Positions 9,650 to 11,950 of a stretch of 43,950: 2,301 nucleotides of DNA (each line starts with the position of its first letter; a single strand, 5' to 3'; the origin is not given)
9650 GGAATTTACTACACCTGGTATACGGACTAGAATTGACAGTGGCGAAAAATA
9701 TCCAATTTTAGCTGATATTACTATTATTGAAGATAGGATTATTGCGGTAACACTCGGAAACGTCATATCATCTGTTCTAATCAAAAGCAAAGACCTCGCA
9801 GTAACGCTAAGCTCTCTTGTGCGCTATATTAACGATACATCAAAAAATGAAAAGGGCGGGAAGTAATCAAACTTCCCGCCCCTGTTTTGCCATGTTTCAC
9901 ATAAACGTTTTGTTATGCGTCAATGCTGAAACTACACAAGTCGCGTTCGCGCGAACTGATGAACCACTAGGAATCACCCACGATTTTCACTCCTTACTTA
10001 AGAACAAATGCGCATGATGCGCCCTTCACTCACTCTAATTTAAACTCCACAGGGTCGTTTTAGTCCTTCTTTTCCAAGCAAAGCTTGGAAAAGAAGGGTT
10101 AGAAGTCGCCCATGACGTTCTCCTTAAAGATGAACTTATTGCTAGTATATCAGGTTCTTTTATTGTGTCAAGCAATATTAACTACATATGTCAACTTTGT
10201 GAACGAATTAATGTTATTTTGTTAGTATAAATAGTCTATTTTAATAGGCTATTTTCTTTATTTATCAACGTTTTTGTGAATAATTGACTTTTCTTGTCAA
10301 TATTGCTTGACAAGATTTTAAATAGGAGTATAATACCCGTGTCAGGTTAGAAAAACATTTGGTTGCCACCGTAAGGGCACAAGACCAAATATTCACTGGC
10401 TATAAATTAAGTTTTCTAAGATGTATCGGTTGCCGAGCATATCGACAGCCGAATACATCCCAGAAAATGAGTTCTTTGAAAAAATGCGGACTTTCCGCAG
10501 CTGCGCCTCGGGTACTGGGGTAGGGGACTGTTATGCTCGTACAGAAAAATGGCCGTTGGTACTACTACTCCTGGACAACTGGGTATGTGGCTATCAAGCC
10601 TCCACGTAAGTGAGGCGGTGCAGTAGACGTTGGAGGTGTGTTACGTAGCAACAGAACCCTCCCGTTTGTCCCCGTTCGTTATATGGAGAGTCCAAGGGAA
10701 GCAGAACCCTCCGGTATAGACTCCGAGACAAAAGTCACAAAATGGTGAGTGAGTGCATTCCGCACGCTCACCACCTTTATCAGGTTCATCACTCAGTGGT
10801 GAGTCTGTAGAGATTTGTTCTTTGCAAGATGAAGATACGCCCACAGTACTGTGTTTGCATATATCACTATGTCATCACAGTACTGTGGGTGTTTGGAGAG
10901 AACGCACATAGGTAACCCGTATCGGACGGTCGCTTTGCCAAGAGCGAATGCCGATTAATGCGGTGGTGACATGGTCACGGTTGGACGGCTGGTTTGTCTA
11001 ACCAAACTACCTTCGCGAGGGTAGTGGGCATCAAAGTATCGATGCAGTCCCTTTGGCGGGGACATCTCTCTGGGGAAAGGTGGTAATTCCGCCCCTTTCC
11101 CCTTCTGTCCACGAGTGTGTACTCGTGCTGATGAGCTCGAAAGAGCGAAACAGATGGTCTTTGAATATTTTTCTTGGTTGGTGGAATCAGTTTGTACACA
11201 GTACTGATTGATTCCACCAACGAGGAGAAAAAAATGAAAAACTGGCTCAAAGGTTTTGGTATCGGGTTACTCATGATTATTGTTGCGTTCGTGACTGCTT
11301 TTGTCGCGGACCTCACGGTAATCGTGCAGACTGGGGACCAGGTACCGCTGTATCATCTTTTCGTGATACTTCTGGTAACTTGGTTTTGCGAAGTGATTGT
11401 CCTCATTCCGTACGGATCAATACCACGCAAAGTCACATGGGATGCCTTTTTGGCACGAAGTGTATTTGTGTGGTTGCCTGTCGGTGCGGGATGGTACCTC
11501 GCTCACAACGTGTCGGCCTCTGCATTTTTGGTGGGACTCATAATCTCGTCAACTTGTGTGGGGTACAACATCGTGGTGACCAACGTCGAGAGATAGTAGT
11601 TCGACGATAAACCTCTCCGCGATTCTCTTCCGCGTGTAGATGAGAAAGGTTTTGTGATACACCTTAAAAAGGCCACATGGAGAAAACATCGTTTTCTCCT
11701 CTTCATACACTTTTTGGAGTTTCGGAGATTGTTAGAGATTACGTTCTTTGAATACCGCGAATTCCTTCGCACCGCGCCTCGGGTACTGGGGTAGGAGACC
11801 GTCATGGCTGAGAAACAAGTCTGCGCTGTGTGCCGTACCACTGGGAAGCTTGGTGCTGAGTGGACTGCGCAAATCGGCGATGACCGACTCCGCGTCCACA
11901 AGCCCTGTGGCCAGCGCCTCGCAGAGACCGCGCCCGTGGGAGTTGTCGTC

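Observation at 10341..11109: About 770 nt of promoter-driven, ORF-poor, helix-dense sequence: candidate large structured ncRNA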

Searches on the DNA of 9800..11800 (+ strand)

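Call 4: search_rna_families(source=window, start=9800, end=11800, threshold=evalue, max_evalue=10, show_alignments=4)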
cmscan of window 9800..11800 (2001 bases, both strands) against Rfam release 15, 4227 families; matches with E-value up to 10: 15.
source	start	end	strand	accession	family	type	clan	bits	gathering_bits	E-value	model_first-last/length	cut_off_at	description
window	10836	10894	+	RF04252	mir-8186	Gene; miRNA;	-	28.4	80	0.0014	1-61/61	no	mir-8186 microRNA precursor family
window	10840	10889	+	RF00743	mir-308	Gene; miRNA;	-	25.9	60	0.01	1-63/63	no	mir-308 microRNA precursor family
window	9842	10001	-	RF00558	L20_leader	Cis-reg; leader;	-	25.9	58.7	0.023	1-127/127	no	Ribosomal protein L20 leader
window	10050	10108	-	RF00736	mir-320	Gene; miRNA;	-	20.8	55.5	0.14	1-76/76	no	mir-320 microRNA precursor family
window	11172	11219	+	RF00039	DicF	Gene; antisense;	-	20.7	48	0.17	1-52/52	no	DicF RNA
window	11110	11182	+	RF02275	Hammerhead_HH9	Gene; ribozyme;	CL00010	20.5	52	0.063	1-77/77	no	Hammerhead ribozyme HH9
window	9800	9893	+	RF00558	L20_leader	Cis-reg; leader;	-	19.2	58.7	1.1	27-127/127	5'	Ribosomal protein L20 leader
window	11271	11327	+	RF01916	mir-988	Gene; miRNA;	-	19.1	72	1.5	1-80/80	no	mir-988 microRNA precursor family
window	9825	9889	+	RF01478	rli47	Gene; sRNA;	-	19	200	0.019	1-508/508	no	Listeria sRNA rli47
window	10834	10895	+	RF01902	MIR439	Gene; miRNA;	-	18.6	90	3.2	1-93/93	no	MIR439 microRNA precursor family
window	10409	10470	-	RF03714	MIR774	Gene; miRNA;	-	18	80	4.8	1-98/98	no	MIR774 microRNA precursor family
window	10054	10112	+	RF00736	mir-320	Gene; miRNA;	-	17.5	55.5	1.2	1-76/76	no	mir-320 microRNA precursor family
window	10844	10885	-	RF00360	snoZ107_R87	Gene; snRNA; snoRNA; CD-box;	-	17.4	50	2.3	1-117/117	no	Small nucleolar RNA Z107/R87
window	10107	10177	-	RF02054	STnc420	Gene; sRNA;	-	16.9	70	7.3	1-58/58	no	Salmonella enterica sRNA STnc420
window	10835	10894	+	RF03506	mir-587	Gene; miRNA;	-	15.8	80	8.1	1-74/74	no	mir-587 microRNA precursor family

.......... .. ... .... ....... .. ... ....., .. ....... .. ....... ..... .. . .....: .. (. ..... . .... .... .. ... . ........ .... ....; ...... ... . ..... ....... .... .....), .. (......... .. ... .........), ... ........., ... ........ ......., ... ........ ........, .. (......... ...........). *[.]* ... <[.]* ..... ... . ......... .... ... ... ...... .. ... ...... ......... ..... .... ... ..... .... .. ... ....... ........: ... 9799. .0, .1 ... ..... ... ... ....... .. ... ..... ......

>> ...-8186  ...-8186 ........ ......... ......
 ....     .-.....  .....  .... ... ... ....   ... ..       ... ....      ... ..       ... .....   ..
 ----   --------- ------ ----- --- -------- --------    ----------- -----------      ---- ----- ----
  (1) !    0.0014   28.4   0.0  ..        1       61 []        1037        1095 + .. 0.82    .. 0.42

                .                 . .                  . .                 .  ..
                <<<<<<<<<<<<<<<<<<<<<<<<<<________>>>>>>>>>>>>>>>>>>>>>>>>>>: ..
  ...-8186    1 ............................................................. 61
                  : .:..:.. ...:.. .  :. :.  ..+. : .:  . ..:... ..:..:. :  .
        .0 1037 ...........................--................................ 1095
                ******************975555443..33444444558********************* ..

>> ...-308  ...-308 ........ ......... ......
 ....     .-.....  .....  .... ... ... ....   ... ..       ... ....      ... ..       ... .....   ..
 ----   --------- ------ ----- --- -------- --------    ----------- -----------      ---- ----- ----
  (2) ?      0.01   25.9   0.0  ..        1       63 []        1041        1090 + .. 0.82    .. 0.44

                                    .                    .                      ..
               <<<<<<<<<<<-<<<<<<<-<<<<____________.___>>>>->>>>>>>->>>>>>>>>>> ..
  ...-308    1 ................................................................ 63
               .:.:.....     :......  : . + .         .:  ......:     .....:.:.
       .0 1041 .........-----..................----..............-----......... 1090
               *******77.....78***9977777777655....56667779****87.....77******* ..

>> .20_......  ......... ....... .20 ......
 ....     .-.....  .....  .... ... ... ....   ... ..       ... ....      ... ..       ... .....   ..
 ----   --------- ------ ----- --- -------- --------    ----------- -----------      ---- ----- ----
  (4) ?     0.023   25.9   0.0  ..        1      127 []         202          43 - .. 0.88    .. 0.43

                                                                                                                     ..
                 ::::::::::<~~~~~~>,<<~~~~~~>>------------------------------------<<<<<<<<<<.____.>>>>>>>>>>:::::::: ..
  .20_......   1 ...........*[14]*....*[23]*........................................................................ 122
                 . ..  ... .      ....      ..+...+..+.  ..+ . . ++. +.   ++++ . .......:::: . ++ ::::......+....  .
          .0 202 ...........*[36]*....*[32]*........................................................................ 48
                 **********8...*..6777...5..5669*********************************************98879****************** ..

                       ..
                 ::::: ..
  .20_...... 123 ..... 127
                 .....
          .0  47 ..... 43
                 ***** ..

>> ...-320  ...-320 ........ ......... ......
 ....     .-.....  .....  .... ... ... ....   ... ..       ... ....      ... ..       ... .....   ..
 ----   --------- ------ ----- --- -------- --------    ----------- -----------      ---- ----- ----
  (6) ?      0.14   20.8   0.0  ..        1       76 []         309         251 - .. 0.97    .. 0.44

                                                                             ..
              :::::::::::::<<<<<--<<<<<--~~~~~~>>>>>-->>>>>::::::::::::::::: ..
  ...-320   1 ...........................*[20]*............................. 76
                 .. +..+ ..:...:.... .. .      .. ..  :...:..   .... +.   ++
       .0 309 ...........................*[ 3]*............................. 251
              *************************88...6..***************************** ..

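Call 36: search_dna_similar(query=window:10300-11240:+, collection=phages, mode=distant, max_evalue=0.01)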
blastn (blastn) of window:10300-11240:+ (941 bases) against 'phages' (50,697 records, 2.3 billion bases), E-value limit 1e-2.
No match.

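Call 37: search_dna_similar(query=window:10300-11240:+, collection=plasmids, mode=distant, max_evalue=0.01)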
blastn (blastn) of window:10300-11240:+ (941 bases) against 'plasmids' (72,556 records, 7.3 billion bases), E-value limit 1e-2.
No match.

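Call 48: search_rna_families(sources=[L010, L013, L016, L015, L004, L001, L007, L008, L012], threshold=gathering)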
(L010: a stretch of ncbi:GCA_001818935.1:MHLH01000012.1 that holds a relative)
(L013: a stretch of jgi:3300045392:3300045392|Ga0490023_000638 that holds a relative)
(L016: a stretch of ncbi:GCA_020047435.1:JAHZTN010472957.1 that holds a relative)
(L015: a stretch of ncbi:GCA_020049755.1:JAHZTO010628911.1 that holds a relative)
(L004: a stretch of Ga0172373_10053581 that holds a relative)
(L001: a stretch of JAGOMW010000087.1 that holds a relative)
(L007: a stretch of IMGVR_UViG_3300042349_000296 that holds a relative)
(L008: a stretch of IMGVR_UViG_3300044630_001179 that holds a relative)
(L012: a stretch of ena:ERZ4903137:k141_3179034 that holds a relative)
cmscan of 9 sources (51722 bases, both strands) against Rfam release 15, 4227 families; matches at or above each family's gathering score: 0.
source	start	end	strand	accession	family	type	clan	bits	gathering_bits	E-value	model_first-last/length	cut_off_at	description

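Call 71: search_rna_families(sources=[L010], threshold=evalue, max_evalue=1)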
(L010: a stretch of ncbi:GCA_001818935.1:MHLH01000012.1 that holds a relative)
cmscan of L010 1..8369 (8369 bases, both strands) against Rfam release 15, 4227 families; matches with E-value up to 1: 7.
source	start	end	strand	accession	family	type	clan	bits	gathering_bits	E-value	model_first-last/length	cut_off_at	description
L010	3031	3085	+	RF00008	Hammerhead_3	Gene; ribozyme;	CL00010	35.9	48.5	6.4e-05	1-54/54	no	Hammerhead ribozyme (type III)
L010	3859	3913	+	RF00008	Hammerhead_3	Gene; ribozyme;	CL00010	33.2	48.5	0.00038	1-54/54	no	Hammerhead ribozyme (type III)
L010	2205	2280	+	RF04230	mir-9261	Gene; miRNA;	-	31.6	86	0.0024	1-92/92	no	mir-9261 microRNA precursor family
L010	3934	3986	-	RF03623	mir-1252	Gene; miRNA;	-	25.5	70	0.82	7-59/65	no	mir-1252 microRNA precursor family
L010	1548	1630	-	RF00558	L20_leader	Cis-reg; leader;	-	22.4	58.7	0.76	1-127/127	no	Ribosomal protein L20 leader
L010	2311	2378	+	RF00464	mir-92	Gene; miRNA;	CL00137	21.6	47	0.099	1-80/80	no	mir-92 microRNA precursor family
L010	6488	6520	-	RF02914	DUF805b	Cis-reg;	CL00115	16.4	35.6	0.97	1-35/35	no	DUF805b RNA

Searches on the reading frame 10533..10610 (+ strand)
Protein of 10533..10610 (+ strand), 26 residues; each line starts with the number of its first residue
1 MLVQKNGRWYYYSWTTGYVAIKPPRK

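Call 88: search_protein_families(library=pfam, proteins=[window:10533-10610:+], max_evalue=10)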
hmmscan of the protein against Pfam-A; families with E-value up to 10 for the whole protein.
seq(26 aa): 0 families
